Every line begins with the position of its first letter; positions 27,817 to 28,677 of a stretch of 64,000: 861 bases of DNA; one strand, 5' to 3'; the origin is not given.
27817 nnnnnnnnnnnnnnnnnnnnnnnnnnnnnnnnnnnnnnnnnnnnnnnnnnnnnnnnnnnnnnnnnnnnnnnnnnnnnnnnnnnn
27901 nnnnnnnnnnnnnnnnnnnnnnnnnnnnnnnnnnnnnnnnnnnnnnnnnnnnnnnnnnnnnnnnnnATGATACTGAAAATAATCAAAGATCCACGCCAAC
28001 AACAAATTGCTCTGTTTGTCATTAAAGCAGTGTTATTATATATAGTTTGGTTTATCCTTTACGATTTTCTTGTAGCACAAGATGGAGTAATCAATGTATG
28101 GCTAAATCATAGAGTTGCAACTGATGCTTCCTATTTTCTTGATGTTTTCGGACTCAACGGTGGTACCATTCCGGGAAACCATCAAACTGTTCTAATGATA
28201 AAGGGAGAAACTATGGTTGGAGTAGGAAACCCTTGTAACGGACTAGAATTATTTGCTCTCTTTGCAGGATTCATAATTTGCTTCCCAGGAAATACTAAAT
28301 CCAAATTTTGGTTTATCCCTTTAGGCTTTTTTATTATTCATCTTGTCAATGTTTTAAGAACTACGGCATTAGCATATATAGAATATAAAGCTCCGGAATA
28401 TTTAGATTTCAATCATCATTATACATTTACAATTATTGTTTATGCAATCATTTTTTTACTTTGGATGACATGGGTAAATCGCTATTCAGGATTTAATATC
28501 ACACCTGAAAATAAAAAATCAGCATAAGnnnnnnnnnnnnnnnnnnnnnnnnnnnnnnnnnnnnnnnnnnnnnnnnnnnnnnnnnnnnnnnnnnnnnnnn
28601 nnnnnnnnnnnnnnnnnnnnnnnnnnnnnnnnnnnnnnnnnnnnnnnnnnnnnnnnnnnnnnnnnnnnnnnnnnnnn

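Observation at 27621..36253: XrtF embedded in a compact glycosylation operon (GtrB-like GT2, methyltransferase, three GT-C-like enzymes) facing a sugar-phosphate transferase: candidate exosortase-F-linked modification and sorting system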

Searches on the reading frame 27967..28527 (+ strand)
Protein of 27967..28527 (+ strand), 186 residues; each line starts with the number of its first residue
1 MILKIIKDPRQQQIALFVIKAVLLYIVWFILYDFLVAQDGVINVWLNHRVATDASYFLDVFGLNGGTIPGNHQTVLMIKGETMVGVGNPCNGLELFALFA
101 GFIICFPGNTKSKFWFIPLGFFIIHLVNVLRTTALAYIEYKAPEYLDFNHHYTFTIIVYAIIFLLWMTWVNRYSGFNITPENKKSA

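Call 3: search_protein_families(library=ncbifam, proteins=[window:27967-28527:+], max_evalue=0.01)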
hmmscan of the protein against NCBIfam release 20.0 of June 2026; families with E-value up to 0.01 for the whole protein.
window:27967-28527:+ (186 aa): 12 families
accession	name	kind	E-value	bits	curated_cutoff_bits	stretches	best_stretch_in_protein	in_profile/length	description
NF046081.1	exosort_XrtX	exception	1e-59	201.2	170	1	12-174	2-163/168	exosortase X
TIGR04128.1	exoso_Fjoh_1448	exception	3.1e-25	89.4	90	1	14-174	8-173/174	exosortase family protein XrtF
NF046083.1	exosort_XrtY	exception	5.7e-16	58.9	160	1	44-170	47-168/168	exosortase Y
TIGR04178.1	exo_archaeo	signature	1.1e-15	57.7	23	1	86-170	3-94/97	exosortase/archaeosortase family protein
TIGR04177.1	exosort_XrtH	exception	1.6e-11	44.5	86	1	36-171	22-153/158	exosortase H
TIGR04144.1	archaeo_VPXXXP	exception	1.3e-06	28.5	150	1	22-172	5-152/156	archaeosortase B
TIGR03762.1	archaeo_artC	exception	5.4e-06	26.4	100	1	22-170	119-271/274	archaeosortase C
TIGR04300.1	exosort_XrtM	exception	7.7e-06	26.4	125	1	78-169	49-143/150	exosortase family protein XrtM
TIGR04124.1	archaeo_artE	exception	1.9e-05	24.8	95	1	16-170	7-148/153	archaeosortase family protein ArtE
TIGR04125.1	exosort_PGF_TRM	exception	2.5e-05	23.9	75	1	34-137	93-197/271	archaeosortase A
NF041736.1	archaeo_artH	equivalog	0.00015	21.8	200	1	12-169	15-180/202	archaeosortase H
TIGR04162.1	exo_VPEID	exception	0.00031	19.8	150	1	61-184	182-313/516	exosortase E/protease, VPEID-CTERM system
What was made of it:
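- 27967..28527 (+): Exosortase X (XrtX), 186 aa. XrtF TIGR04128 scores 89.4, cutoff 90 (call 3).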

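Call 4: search_protein_families(library=pfam, proteins=[window:27967-28527:+], max_evalue=0.01)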
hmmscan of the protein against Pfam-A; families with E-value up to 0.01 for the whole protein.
window:27967-28527:+ (186 aa): 1 family
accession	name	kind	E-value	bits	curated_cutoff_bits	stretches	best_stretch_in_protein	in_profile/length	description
PF09721.15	Exosortase_EpsH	-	2.9e-06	27.3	25.7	1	23-168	106-250/254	Transmembrane exosortase (Exosortase_EpsH)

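Call 7: find_homologous_proteins(query=window:27967-28527:+, max_evalue=0.00001)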
Query window:27967-28527:+ (186 aa): 202 proteins with E <= 0.00001 among 238 candidates; the best 120 are listed.
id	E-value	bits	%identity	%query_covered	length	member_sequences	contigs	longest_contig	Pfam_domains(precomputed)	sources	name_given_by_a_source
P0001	3.0e-107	375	87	100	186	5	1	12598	PF09721.16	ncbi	-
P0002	1.1e-95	337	78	99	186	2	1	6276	PF09721.16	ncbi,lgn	-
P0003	5.5e-89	315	73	98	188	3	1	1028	PF09721.16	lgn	-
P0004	2.5e-80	287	68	99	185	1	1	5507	PF09721.16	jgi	jgi:exosortase family protein XrtF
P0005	3.7e-78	280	66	100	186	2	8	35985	PF09721.16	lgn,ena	-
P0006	5.6e-77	276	66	99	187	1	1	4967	PF09721.16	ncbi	-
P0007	5.2e-76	273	66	91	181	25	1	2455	PF09721.16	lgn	-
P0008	2.0e-75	271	62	99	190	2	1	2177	PF09721.16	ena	-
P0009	2.3e-75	271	63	99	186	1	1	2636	PF09721.16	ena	-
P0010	3.0e-75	270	65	100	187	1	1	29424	PF09721.16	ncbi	-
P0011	6.5e-75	269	61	100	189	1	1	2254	PF09721.16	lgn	-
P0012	2.7e-74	267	63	99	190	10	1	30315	PF09721.16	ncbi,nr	ncbi:MAG: exosortase family protein XrtF [Bacteroidetes bacterium]|nr:exosortase family protein XrtF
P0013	1.6e-73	265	63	100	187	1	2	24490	PF09721.16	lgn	-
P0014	2.3e-73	264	62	98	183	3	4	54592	PF09721.16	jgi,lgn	-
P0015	1.1e-72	262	61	99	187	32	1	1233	PF09721.16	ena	-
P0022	1.2e-71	258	61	99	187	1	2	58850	PF09721.16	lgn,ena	-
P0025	4.1e-71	257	60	99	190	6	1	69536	PF09721.16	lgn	-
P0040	1.7e-68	248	59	98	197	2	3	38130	PF09721.16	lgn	-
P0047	1.0e-66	242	63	90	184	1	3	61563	PF09721.16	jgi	jgi:exosortase family protein XrtF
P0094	1.1e-37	148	42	89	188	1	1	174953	PF09721.16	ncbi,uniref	ncbi:exosortase X [Hymenobacter algoricola]|uniref:Archaeosortase/exosortase family protein n=1 Tax=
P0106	5.6e-36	142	40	95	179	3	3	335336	PF09721.16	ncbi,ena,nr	ncbi:MAG: exosortase/archaeosortase family protein [Flavobacteriales bacterium]|nr:exosortase/archae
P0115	5.7e-35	139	44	91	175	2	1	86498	PF09721.16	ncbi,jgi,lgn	ncbi:MAG: exosortase family protein XrtF [Crocinitomix sp.]|jgi:exosortase family protein XrtF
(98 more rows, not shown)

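Call 9: find_related_loci(query=A1, collection=genome_contigs, flank=10000)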
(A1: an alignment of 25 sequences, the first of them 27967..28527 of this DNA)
Query A1 (186 aa) in genome_contigs; peptide patterns used: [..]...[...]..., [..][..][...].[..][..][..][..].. (x = any residue, [..] = any of these).
538 stretches matched a pattern; 475 encode a relative of the query (tblastn E <= 1e-3); the best 80 are kept; 80 distinct loci.
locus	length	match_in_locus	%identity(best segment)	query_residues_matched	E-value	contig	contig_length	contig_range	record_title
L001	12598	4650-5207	87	1-186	4e-110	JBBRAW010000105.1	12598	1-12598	MAG: Bacteroidia bacterium isolate Co_metawrap_2315 Cmw_2315_k141_7108530_length_12598_cov_8.0000, whole genome shotgun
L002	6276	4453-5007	78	1-185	5e-99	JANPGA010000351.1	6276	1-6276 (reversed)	MAG: Bacteroidota bacterium isolate VAR_69_metabat_68 VAR_69_k141_4314329, whole genome shotgun sequence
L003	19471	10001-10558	65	1-186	2e-78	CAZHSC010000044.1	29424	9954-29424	MAG TPA_asm: uncultured Bifidobacterium sp. isolate binchicken_co16_377 genome assembly, contig: NODE_2660_length_29424_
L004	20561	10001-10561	63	1-185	5e-77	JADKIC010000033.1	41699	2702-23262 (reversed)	MAG: Bacteroidetes bacterium isolate Skiv_18-Q3-R9-52_BATAC.354 tig00028607-10-424840, whole genome shotgun sequence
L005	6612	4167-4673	65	6-174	6e-76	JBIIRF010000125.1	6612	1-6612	MAG: Bacteroidia bacterium isolate ME2003-08-07pf_3300034283_group2_bin117 Rohwer_bin449_scaffold_13213_c1, whole genome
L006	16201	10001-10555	61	1-185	3e-75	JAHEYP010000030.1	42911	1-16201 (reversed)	MAG: Bacteroidetes bacterium isolate nzgw130 NODE_483_length_42912_cov_7.811362, whole genome shotgun sequence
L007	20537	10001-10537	63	7-185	5e-75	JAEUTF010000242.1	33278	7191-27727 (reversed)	MAG: Bacteroidia bacterium isolate new MAG-322 k141_3620706, whole genome shotgun sequence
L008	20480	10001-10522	63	1-174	9e-75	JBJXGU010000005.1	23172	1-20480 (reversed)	MAG: Bacteroidia bacterium isolate F1F2.bin.178 k127_5088671, whole genome shotgun sequence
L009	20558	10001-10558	61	1-184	1e-74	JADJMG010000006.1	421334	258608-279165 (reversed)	MAG: Bacteroidetes bacterium isolate EsbW_18-Q3-R4-48_BATAC.26 tig00004650-10-4216210, whole genome shotgun sequence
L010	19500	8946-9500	61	1-185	3e-74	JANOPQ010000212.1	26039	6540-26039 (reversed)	MAG: Bacteroidota bacterium isolate VAR_4_metabat_461 VAR_4_k141_3252649, whole genome shotgun sequence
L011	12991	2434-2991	60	1-186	2e-74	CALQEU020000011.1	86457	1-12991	MAG: Bifidobacterium breve isolate HRS-HS12-bin-145 genome assembly, contig: HRSG-H12-C208, whole genome shotgun sequenc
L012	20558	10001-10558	60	1-185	6e-71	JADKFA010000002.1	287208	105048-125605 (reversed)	MAG: Bacteroidetes bacterium isolate Rand_18-Q3-R56-63_BATAC.320 tig00002308-10-2865140, whole genome shotgun sequence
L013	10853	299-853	60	1-185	7e-74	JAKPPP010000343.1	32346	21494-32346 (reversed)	MAG: Bacteroidota bacterium isolate JPNA_maxbin.133 k141_397035, whole genome shotgun sequence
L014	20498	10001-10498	61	6-172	3e-65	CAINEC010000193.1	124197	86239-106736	MAG: uncultured Bacteroidetes bacterium isolate ErkenSummer_bin-5090 genome assembly, contig: bin-5090:193/203, whole ge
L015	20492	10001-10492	60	8-172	1e-64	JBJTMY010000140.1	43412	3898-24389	MAG: Bacteroidota bacterium isolate samp_4451_semibin_111 samp_4451_1141476, whole genome shotgun sequence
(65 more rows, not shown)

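Call 23: find_encoding_contigs(protein=P0106, flank=10000, max_places=2)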
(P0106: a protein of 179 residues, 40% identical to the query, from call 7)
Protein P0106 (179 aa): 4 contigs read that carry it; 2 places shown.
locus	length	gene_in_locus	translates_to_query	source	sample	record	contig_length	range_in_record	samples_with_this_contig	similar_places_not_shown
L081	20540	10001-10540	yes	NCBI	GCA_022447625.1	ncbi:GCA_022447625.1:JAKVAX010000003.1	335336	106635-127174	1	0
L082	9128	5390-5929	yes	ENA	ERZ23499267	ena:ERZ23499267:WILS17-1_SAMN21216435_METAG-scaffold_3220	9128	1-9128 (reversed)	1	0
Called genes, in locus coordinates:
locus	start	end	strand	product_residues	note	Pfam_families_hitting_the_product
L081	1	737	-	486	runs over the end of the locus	PF01943:Polysacc_synt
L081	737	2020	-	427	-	PF16254:DUF4910, PF09940:DUF2172, PF16221:HTH_47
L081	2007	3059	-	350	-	PF03102:NeuB, PF08666:SAF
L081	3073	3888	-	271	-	PF00106:adh_short, PF08659:KR (faint), PF13561:adh_short_C2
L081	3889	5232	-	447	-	PF00202:Aminotran_3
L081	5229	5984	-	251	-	PF02348:CTP_transf_3, PF12804:NTP_transf_3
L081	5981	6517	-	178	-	PF13302:Acetyltransf_3, PF13420:Acetyltransf_4, PF13523:Acetyltransf_8 (weak), PF00583:Acetyltransf_1, PF13508:Acetyltransf_7 (weak)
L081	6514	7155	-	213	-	PF00535:Glycos_transf_2, PF10111:Glyco_tranf_2_2, PF13641:Glyco_tranf_2_3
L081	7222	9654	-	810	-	-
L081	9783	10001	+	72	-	PF28310:PID_CTERM (weak)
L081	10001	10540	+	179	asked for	PF09721:Exosortase_EpsH (faint)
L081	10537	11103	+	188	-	-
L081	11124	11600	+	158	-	-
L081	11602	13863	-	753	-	PF08757:CotH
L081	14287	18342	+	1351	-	-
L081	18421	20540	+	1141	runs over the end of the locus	PF23759:GBD_T9SS_assoc (faint), PF18962:Por_Secre_tail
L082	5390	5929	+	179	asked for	PF09721:Exosortase_EpsH (faint)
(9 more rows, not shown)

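Call 25: find_encoding_contigs(protein=P0094, flank=10000, max_places=1)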
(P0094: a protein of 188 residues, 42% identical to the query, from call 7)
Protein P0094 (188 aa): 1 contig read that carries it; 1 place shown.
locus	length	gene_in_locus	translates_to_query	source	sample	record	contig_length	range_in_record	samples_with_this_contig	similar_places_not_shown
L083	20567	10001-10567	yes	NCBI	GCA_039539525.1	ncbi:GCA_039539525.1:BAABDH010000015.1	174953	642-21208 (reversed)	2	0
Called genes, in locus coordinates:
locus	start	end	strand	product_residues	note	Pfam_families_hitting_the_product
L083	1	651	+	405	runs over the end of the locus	PF13579:Glyco_trans_4_4, PF13439:Glyco_transf_4, PF20706:GT4-conflict (weak), PF00534:Glycos_transf_1, PF13692:Glyco_trans_1_4, PF13524:Glyco_trans_1_2 (weak)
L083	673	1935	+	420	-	PF03023:MurJ (weak)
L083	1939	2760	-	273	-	PF13578:Methyltransf_24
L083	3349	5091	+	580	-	PF19408:PKD_6 (faint), PF18962:Por_Secre_tail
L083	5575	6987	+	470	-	PF00801:PKD (weak), PF18911:PKD_4 (weak), PF13585:CHU_C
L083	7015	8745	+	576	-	-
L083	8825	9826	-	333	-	PF20030:bpMoxR, PF07726:AAA_3, PF07728:AAA_5, PF17863:AAA_lid_2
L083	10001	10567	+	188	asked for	PF09721:Exosortase_EpsH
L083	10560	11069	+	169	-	-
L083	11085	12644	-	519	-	-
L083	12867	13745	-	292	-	PF00717:Peptidase_S24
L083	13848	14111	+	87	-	-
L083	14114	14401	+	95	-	PF12728:HTH_17 (weak)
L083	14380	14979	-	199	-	-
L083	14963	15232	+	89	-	-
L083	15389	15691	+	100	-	PF12728:HTH_17 (weak)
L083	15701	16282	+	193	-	-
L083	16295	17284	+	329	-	-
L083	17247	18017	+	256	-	-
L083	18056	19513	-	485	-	PF04326:SLFN_AlbA_2, PF13749:HATPase_c_4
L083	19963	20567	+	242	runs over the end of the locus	PF00149:Metallophos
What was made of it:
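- Hymenobacter loci lack polysaccharide genes next to XrtX (call 25).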

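Call 26: find_encoding_contigs(protein=P0115, flank=10000, max_places=1)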
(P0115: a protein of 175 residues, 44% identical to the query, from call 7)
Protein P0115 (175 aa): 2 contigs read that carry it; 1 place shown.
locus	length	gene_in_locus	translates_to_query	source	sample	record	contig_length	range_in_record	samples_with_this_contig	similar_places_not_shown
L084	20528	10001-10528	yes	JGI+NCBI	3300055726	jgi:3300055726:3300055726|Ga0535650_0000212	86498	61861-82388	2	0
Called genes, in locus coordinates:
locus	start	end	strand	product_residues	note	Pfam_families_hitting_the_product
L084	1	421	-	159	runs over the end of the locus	PF18962:Por_Secre_tail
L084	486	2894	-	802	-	PF02706:Wzz, PF13807:GNVR, PF01656:CbiA (weak), PF10609:ParA (faint), PF13614:AAA_31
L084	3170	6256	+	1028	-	PF26628:DUF8202 (weak)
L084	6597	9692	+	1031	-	PF26628:DUF8202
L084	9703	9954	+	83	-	PF28310:PID_CTERM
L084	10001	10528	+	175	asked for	PF09721:Exosortase_EpsH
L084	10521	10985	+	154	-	-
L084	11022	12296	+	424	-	PF00464:SHMT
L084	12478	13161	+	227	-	-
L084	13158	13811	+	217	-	-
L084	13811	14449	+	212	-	-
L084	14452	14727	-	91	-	-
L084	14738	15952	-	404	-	PF05222:AlaDh_PNT_N, PF01262:AlaDh_PNT_C, PF01488:Shikimate_DH (weak)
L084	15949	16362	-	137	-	PF02367:TsaE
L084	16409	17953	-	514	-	PF00072:Response_reg, PF08665:PglZ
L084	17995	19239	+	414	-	PF19276:HD_assoc_2 (weak)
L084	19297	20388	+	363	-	PF04613:LpxD, PF25084:LbH_EIF2B, PF25087:GMPPB_C, PF00132:Hexapep, PF14602:Hexapep_2 (faint), PF00132:Hexapep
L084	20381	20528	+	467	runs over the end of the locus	PF03331:LpxC, PF07977:FabA, PF22817:ApeP-like (weak), PF22818:ApeI-like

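Call 57: find_encoding_contigs(protein=P0022, flank=8000, max_places=1)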
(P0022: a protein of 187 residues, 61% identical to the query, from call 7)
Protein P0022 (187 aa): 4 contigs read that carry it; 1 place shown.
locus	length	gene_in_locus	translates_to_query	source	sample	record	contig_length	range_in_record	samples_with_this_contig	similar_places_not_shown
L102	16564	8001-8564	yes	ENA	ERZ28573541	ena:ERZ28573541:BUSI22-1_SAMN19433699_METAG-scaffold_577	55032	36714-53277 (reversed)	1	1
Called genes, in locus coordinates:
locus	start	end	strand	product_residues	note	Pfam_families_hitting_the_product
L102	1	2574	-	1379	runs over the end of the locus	PF13583:Reprolysin_4, PF13688:Reprolysin_5, PF13574:Reprolysin_2, PF13582:Reprolysin_3, PF19408:PKD_6, PF01483:P_proprotein (weak)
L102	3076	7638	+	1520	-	PF20009:GEVED, PF11617:Cu-binding_MopE, PF19408:PKD_6, PF18962:Por_Secre_tail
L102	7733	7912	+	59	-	PF28310:PID_CTERM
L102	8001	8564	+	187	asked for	PF09721:Exosortase_EpsH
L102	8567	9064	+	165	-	-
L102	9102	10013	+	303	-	PF00535:Glycos_transf_2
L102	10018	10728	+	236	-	PF13489:Methyltransf_23, PF13649:Methyltransf_25, PF08241:Methyltransf_11, PF08242:Methyltransf_12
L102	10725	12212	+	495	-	-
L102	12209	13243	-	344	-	PF02397:Bac_transf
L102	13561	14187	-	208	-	PF01810:LysE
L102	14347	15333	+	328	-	-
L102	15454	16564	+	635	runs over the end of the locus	PF00012:HSP70, PF14450:FtsA (faint), PF06723:MreB_Mbl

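Call 58: find_encoding_contigs(protein=P0025, flank=8000, max_places=1)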
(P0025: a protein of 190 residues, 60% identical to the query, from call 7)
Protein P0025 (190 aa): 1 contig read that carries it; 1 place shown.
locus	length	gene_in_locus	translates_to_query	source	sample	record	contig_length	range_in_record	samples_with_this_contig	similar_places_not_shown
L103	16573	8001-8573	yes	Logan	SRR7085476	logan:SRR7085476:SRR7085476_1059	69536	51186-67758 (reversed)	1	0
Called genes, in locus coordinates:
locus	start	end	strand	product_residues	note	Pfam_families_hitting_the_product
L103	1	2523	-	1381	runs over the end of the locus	PF13583:Reprolysin_4, PF13688:Reprolysin_5, PF13574:Reprolysin_2, PF13582:Reprolysin_3, PF19408:PKD_6, PF01483:P_proprotein (weak)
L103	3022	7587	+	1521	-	PF20009:GEVED, PF11617:Cu-binding_MopE, PF19408:PKD_6, PF18962:Por_Secre_tail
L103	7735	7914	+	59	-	PF28310:PID_CTERM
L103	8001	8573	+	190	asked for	PF09721:Exosortase_EpsH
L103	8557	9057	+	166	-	-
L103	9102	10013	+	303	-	PF00535:Glycos_transf_2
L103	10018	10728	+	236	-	PF13489:Methyltransf_23, PF13649:Methyltransf_25, PF13847:Methyltransf_31 (weak), PF08241:Methyltransf_11, PF08242:Methyltransf_12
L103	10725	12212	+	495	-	-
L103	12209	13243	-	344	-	PF02397:Bac_transf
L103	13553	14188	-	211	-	PF01810:LysE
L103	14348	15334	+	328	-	-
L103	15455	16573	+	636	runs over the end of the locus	PF00012:HSP70, PF14450:FtsA (faint), PF06723:MreB_Mbl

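Call 59: find_encoding_contigs(protein=P0047, flank=8000, max_places=1)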
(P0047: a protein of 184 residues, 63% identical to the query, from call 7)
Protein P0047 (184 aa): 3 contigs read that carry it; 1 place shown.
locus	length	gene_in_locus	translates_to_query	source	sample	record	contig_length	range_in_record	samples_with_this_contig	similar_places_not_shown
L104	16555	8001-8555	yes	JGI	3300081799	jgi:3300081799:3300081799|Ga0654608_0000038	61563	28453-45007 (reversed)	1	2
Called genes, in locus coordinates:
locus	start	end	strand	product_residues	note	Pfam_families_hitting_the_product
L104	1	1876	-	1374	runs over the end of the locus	PF01483:P_proprotein (faint), PF13583:Reprolysin_4, PF13688:Reprolysin_5, PF13574:Reprolysin_2, PF13582:Reprolysin_3, PF19408:PKD_6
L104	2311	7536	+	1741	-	PF22352:K319L-like_PKD (faint), PF02494:HYR, PF11617:Cu-binding_MopE, PF19408:PKD_6, PF18962:Por_Secre_tail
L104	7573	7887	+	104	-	PF28310:PID_CTERM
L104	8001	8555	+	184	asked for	PF09721:Exosortase_EpsH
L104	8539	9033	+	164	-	-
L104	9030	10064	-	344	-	PF02397:Bac_transf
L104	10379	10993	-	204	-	PF01810:LysE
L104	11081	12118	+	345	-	-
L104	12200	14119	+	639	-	PF00012:HSP70, PF06723:MreB_Mbl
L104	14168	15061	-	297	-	PF01745:IPT, PF01715:IPPT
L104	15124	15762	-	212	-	PF07929:PRiA4_ORF3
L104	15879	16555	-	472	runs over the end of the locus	PF01743:PolyA_pol, PF12627:PolyA_pol_RNAbd, PF01966:HD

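Call 62: find_encoding_contigs(protein=P0040, flank=8000, max_places=1)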
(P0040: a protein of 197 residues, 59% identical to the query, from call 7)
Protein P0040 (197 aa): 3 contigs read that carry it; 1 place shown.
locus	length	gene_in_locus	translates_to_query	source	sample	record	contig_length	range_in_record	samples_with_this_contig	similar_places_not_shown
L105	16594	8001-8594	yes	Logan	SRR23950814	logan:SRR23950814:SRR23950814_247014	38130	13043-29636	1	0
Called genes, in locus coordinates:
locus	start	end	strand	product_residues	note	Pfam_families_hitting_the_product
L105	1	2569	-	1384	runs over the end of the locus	PF13583:Reprolysin_4, PF13688:Reprolysin_5, PF13574:Reprolysin_2, PF13582:Reprolysin_3, PF19408:PKD_6, PF01483:P_proprotein (weak)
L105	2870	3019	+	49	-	-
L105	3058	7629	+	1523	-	PF20009:GEVED, PF11617:Cu-binding_MopE, PF19408:PKD_6, PF18962:Por_Secre_tail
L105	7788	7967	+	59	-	PF28310:PID_CTERM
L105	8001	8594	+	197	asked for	PF09721:Exosortase_EpsH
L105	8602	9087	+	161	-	-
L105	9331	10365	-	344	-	PF02397:Bac_transf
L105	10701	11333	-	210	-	PF01810:LysE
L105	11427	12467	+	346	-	-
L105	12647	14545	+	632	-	PF00012:HSP70, PF14450:FtsA (faint), PF06723:MreB_Mbl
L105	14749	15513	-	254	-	PF01209:Ubie_methyltran (weak), PF13847:Methyltransf_31, PF08241:Methyltransf_11, PF08242:Methyltransf_12, PF13649:Methyltransf_25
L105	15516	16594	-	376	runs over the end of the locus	PF00072:Response_reg, PF00989:PAS, PF13188:PAS_8 (weak), PF13426:PAS_9, PF04397:LytTR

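Call 63: find_encoding_contigs(protein=P0014, flank=8000, max_places=1)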
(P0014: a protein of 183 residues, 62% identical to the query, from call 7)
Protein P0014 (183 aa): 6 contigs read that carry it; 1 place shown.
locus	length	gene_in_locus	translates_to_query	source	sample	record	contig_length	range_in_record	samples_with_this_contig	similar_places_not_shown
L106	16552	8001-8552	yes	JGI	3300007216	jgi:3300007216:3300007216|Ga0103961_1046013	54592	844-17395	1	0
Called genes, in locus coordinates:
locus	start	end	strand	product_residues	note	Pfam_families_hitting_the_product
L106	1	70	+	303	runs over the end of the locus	?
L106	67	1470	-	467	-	PF01938:TRAM, PF05958:tRNA_U5-meth_tr, PF13649:Methyltransf_25 (faint), PF13847:Methyltransf_31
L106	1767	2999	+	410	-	PF00202:Aminotran_3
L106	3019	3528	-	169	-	PF13858:DUF4199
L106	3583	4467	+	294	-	PF13365:Trypsin_2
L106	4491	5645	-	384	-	PF00890:FAD_binding_2 (faint), PF01266:DAO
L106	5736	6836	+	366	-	PF01926:MMR_HSR1, PF02421:FeoB_N, PF06071:YchF-GTPase_C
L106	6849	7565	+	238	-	PF20772:TACO1_YebC_N, PF01709:Transcrip_reg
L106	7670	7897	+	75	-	PF28310:PID_CTERM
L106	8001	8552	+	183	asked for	PF09721:Exosortase_EpsH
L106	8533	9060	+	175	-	-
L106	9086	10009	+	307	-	PF00535:Glycos_transf_2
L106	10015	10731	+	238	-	PF13489:Methyltransf_23, PF08241:Methyltransf_11 (weak), PF08242:Methyltransf_12 (weak), PF13649:Methyltransf_25 (weak)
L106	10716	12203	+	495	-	-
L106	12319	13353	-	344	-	PF02397:Bac_transf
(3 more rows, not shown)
